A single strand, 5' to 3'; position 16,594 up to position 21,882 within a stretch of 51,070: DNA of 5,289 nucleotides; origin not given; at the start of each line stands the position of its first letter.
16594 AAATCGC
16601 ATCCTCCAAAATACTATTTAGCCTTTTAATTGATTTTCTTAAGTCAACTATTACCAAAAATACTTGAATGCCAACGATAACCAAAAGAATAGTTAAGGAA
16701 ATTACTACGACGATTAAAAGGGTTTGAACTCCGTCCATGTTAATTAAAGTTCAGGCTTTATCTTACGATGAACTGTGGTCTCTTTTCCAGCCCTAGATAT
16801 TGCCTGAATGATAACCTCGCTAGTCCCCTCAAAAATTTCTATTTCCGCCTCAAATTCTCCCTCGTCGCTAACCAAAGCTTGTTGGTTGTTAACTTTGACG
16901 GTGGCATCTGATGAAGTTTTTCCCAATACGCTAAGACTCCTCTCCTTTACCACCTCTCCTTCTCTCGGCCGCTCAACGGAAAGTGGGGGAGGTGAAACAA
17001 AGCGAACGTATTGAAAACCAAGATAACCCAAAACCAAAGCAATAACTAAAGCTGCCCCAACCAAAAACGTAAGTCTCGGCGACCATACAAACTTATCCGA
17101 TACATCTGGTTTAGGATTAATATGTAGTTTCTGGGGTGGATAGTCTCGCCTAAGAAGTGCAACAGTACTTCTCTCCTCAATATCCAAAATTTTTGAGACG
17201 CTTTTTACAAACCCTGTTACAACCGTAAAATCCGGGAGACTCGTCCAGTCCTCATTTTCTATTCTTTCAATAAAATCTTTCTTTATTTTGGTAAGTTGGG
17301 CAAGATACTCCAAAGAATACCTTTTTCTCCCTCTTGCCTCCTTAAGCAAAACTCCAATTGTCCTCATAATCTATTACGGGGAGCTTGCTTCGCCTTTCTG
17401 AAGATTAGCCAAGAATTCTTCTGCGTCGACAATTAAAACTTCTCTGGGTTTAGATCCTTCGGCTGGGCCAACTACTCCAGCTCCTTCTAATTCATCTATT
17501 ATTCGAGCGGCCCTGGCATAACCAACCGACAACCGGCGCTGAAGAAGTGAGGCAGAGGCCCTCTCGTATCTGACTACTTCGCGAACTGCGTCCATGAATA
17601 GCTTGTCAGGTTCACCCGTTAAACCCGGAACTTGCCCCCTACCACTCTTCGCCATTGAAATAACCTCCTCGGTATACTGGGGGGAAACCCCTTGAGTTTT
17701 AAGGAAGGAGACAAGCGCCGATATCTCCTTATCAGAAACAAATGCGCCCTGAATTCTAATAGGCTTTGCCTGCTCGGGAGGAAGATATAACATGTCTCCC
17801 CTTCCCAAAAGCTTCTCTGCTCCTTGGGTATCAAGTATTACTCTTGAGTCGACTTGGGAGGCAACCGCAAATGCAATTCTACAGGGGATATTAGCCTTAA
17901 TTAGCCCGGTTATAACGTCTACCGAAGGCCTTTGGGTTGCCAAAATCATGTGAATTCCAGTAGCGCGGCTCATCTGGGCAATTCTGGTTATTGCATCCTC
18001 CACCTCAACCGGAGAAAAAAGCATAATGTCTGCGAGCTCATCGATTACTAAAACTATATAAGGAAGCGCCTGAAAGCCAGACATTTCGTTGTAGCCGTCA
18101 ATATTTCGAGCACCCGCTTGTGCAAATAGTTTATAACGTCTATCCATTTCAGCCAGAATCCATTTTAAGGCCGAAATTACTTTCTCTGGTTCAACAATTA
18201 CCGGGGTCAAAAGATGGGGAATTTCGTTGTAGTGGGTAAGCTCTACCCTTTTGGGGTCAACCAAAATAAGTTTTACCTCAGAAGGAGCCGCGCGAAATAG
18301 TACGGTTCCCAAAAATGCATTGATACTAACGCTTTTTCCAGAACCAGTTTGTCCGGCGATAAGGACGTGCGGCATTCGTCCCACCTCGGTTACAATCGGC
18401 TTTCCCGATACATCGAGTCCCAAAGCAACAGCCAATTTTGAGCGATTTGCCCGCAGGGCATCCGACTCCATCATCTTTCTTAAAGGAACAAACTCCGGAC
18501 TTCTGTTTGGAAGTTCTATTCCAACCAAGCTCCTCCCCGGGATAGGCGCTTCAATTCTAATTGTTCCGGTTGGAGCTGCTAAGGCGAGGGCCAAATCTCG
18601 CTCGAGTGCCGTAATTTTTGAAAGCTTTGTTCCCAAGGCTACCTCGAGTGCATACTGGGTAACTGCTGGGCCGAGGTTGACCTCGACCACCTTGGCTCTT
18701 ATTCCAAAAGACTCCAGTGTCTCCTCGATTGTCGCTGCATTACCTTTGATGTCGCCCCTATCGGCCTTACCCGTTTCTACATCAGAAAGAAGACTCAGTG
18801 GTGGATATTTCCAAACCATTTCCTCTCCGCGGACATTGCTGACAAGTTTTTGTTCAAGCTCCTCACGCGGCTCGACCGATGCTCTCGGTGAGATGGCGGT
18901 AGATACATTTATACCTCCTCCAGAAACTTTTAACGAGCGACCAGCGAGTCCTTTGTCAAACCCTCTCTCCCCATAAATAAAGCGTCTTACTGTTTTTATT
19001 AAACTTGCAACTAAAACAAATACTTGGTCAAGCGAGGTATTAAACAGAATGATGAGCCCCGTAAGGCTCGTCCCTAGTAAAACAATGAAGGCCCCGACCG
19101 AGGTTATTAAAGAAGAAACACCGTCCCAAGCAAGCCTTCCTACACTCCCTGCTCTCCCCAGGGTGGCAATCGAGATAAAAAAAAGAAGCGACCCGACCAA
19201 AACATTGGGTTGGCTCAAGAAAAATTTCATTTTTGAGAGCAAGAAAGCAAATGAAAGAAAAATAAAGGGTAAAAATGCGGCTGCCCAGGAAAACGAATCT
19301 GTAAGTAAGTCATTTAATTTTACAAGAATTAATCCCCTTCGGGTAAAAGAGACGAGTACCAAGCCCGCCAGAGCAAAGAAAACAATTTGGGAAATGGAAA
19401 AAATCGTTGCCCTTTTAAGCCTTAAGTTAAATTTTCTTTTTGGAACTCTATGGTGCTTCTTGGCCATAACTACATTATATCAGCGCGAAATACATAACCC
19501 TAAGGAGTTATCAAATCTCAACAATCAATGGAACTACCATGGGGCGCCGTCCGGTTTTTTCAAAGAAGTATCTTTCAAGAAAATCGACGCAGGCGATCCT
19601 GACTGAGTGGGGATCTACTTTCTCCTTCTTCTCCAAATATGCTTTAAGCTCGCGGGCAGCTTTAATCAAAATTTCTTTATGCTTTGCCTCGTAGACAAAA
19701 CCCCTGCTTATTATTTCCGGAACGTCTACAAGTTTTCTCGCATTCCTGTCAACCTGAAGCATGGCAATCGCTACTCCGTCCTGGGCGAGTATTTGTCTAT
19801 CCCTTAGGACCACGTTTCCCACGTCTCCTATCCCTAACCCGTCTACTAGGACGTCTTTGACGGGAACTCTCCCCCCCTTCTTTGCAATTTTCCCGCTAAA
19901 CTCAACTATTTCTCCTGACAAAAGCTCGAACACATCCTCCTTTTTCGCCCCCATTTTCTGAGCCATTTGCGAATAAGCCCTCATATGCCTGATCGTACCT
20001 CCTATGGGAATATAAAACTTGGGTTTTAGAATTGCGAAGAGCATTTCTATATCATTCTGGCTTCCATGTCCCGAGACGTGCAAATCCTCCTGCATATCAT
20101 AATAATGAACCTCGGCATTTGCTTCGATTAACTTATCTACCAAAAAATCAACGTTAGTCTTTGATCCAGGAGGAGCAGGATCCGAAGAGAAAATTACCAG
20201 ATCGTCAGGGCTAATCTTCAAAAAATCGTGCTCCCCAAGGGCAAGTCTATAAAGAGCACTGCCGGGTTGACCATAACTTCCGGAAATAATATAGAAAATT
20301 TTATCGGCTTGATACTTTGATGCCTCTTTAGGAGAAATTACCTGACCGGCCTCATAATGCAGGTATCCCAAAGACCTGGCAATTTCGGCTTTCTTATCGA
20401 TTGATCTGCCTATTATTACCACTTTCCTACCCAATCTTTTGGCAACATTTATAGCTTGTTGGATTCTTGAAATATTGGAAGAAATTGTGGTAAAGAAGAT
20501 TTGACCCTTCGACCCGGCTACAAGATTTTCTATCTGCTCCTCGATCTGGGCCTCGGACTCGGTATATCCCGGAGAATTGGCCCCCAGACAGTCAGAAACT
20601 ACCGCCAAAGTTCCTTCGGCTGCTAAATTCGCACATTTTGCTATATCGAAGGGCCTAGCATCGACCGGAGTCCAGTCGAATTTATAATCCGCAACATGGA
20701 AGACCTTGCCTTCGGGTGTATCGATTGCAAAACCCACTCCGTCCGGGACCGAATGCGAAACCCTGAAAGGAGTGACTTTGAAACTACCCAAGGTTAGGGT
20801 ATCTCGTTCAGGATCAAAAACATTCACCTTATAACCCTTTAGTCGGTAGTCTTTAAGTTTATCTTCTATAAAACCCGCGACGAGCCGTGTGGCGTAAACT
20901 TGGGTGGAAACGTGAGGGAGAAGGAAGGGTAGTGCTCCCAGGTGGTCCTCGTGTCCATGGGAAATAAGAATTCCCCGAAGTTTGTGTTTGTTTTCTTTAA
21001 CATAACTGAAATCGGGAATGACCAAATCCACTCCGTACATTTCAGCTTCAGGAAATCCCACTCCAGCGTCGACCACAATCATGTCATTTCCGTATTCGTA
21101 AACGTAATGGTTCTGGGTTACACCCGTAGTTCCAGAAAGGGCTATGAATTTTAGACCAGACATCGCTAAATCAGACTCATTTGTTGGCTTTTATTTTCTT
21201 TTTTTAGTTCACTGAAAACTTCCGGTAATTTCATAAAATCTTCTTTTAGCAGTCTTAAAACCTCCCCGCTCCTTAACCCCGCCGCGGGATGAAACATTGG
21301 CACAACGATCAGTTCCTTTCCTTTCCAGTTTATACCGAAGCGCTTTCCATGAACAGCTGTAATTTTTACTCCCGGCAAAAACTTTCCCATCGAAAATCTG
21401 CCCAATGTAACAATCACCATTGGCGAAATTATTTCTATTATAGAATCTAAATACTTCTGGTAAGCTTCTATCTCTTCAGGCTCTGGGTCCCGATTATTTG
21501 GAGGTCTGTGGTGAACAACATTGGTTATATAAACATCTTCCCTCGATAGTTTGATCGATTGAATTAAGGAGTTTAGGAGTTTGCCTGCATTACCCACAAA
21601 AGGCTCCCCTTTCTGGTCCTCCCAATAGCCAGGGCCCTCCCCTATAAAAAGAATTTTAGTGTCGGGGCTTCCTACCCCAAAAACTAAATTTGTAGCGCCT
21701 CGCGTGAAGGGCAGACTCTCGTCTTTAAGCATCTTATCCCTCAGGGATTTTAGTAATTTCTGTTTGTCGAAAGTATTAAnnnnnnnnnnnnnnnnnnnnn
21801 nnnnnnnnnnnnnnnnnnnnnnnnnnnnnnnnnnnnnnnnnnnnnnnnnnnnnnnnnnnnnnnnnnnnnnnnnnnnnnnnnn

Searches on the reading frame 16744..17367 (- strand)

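Call 7: search_protein_families(library=pfam, proteins=[window:16744-17367:-], max_evalue=0.01)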
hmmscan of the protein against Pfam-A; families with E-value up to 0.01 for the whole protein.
window:16744-17367:- (207 aa): 4 families
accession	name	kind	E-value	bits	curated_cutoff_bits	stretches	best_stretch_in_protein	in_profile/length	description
PF13413.12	HTH_25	-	4.7e-14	52.4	24.6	1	7-66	1-60/62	Helix-turn-helix domain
PF09136.16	Glucodextran_B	-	5.6e-11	42.7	27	1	127-204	1-80/83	Glucodextranase, domain B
PF13560.12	HTH_31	-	0.0027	18.4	27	1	4-40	2-38/64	Helix-turn-helix domain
PF12844.13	HTH_19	-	0.0059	16.9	30.2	1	7-64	3-54/64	Helix-turn-helix domain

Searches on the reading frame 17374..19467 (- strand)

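Call 7: search_protein_families(library=pfam, proteins=[window:17374-19467:-], max_evalue=0.01)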
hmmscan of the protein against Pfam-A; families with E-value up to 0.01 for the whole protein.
window:17374-19467:- (697 aa): 7 families
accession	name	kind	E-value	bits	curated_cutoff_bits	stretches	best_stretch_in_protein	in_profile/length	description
PF01580.24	FtsK_SpoIIIE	-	1.1e-57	195.5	24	1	329-516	2-221/221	FtsK/SpoIIIE family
PF17854.6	FtsK_alpha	-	9.6e-28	96.8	22.9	1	222-321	2-101/101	FtsK alpha domain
PF09397.16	FtsK_gamma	-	9e-26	89.8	30.6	1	619-679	2-62/63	Ftsk gamma domain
PF05621.17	TniB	-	0.00085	19.2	22.4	0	362-513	32-163/189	Bacterial TniB protein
PF12846.13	AAA_10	-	0.0012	18.4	27.5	1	362-414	18-66/362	AAA-like domain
PF13401.12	AAA_22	-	0.0029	18.4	27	0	367-513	7-124/130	AAA domain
PF00437.27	T2SSE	-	0.0078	15.3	24.9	0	349-391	124-168/370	Type II/IV secretion system protein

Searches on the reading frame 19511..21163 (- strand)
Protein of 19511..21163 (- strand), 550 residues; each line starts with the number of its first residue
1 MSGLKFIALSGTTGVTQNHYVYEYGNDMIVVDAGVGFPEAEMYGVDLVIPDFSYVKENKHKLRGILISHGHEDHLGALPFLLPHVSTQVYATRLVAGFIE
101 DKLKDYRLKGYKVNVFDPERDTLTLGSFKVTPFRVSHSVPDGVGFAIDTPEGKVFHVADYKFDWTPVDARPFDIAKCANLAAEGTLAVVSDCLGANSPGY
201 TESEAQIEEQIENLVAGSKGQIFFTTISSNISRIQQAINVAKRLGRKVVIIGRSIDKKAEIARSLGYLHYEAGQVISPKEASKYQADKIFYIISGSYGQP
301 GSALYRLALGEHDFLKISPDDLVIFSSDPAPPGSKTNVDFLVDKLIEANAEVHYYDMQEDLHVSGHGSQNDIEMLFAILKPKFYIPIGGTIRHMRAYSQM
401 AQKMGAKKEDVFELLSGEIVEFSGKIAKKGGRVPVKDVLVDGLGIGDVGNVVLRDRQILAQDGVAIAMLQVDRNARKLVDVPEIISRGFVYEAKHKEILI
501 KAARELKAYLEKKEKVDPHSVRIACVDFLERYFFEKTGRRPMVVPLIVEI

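Call 7: search_protein_families(library=pfam, proteins=[window:19511-21163:-], max_evalue=0.01)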
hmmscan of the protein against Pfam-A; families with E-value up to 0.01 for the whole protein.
window:19511-21163:- (550 aa): 5 families
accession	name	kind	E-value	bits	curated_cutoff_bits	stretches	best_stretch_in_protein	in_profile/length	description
PF22505.1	RNase_J_b_CASP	-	1.6e-34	118.8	27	1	219-345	1-126/126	Ribonuclease J, beta-CASP domain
PF17770.6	RNase_J_C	-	2.3e-22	80.3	23.8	1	452-550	1-102/102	Ribonuclease J C-terminal domain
PF12706.13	Lactamase_B_2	-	9.7e-12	45.3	27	1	53-164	23-148/200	Beta-lactamase superfamily domain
PF00753.33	Lactamase_B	-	2.5e-10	41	22.7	1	14-163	3-153/196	Metallo-beta-lactamase superfamily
PF07521.17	RMMBL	-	0.00026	21.3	21.6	1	360-405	10-57/63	Zn-dependent metallo-hydrolase RNA specificity domain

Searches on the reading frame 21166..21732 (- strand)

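Call 7: search_protein_families(library=pfam, proteins=[window:21166-21732:-], max_evalue=0.01)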
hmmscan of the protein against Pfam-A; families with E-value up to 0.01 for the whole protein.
window:21166-21732:- (188 aa): 1 family
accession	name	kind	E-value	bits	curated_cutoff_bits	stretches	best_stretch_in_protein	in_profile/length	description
PF03167.25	UDG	-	2.4e-30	105.9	24.3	1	18-155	1-124/141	Uracil DNA glycosylase superfamily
